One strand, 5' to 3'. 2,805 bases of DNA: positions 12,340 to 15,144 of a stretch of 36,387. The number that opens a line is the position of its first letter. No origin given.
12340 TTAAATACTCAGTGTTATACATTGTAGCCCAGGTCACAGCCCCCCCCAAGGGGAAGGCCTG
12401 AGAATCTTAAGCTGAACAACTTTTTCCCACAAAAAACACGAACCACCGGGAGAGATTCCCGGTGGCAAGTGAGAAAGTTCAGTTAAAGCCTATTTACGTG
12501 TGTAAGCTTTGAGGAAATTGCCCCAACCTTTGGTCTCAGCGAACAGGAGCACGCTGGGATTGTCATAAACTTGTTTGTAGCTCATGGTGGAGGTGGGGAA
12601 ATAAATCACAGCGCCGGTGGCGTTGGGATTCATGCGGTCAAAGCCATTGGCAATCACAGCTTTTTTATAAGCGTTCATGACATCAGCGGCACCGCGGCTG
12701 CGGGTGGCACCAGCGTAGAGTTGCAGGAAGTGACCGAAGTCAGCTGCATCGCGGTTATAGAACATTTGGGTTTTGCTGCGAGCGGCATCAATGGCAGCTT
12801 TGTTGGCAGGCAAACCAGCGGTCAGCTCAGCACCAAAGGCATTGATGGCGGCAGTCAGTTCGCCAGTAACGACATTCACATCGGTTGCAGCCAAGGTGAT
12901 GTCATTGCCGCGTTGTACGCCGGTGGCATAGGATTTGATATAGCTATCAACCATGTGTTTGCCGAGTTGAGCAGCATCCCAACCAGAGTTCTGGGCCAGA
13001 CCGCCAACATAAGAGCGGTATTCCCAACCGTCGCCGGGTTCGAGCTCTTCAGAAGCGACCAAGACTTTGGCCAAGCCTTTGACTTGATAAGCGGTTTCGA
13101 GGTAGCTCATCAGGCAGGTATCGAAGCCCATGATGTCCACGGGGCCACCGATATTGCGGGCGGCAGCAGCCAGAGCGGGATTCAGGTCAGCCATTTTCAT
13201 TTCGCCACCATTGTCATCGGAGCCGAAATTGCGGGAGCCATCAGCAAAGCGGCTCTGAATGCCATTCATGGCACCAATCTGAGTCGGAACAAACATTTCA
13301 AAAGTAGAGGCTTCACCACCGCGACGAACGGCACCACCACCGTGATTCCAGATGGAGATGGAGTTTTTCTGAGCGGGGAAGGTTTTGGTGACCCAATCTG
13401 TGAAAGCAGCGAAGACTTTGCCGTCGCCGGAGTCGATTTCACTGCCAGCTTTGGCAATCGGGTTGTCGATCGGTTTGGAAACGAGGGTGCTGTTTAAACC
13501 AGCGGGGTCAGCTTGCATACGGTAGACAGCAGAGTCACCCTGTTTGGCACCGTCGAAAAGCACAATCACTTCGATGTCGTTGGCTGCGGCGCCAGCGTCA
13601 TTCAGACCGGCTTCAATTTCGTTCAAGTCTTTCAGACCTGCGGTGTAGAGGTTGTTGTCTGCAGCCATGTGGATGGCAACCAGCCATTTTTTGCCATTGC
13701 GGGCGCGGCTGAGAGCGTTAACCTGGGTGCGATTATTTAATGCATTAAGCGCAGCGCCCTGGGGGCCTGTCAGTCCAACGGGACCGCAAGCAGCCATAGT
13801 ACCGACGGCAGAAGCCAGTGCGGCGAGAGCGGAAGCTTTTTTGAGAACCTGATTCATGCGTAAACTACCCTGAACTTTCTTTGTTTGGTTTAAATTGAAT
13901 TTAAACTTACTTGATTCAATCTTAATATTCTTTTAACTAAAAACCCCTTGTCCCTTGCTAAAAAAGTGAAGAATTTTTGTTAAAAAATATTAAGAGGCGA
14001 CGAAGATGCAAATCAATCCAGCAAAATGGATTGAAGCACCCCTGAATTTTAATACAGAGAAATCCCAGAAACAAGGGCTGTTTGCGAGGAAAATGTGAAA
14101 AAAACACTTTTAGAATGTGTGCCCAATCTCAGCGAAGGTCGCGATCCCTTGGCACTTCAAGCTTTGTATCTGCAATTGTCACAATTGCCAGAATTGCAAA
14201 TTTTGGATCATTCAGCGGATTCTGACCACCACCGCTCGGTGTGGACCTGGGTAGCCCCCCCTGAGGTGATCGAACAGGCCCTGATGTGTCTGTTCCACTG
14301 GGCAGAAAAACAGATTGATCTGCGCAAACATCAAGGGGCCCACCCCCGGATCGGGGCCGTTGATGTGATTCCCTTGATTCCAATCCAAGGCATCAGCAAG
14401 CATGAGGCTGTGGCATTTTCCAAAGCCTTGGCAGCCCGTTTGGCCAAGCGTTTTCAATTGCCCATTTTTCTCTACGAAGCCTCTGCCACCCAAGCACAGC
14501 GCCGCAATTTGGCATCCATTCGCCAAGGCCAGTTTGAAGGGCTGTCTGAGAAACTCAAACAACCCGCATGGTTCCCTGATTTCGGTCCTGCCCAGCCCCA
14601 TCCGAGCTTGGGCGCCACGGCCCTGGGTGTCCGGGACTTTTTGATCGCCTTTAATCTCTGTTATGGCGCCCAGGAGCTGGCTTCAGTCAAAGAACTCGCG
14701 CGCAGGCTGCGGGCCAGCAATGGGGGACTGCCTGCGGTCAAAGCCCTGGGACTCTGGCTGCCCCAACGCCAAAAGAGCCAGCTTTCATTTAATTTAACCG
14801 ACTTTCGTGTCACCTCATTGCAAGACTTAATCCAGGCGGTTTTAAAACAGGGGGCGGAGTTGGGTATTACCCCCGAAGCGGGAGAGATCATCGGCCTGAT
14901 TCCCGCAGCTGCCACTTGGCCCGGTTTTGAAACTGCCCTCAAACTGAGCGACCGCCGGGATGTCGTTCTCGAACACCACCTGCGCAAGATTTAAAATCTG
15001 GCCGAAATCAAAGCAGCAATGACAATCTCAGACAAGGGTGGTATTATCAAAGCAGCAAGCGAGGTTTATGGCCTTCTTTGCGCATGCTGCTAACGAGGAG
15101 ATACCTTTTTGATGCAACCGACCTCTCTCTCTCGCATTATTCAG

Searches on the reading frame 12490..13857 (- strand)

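Call 7: search_protein_families(library=pfam, proteins=[window:12490-13857:-], max_evalue=0.001)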
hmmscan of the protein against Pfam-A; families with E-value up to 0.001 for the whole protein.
window:12490-13857:- (455 aa): 1 family
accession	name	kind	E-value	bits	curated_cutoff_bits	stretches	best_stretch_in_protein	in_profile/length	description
PF03415.19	Peptidase_C11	-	3.1e-38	132.7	25.8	2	211-401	111-295/359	Clostripain family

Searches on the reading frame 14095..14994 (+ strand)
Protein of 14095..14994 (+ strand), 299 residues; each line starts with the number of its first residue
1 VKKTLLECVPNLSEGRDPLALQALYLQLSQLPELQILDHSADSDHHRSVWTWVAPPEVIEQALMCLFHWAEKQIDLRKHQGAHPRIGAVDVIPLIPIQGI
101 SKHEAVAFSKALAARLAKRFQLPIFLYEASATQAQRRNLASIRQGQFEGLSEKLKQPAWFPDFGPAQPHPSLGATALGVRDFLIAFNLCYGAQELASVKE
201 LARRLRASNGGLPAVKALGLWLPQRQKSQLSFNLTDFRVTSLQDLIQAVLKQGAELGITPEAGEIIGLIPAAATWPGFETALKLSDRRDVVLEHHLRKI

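Call 8: search_protein_families(library=pfam, proteins=[window:14095-14994:+], max_evalue=0.001)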
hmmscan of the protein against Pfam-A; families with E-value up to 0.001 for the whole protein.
window:14095-14994:+ (299 aa): 2 families
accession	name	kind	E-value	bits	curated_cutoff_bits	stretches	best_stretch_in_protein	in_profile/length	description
PF07837.17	FTCD_N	-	1.7e-60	204.2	27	1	5-180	1-176/176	Formiminotransferase domain, N-terminal subdomain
PF02971.19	FTCD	-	4.8e-14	52.9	24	1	182-273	1-98/145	Formiminotransferase domain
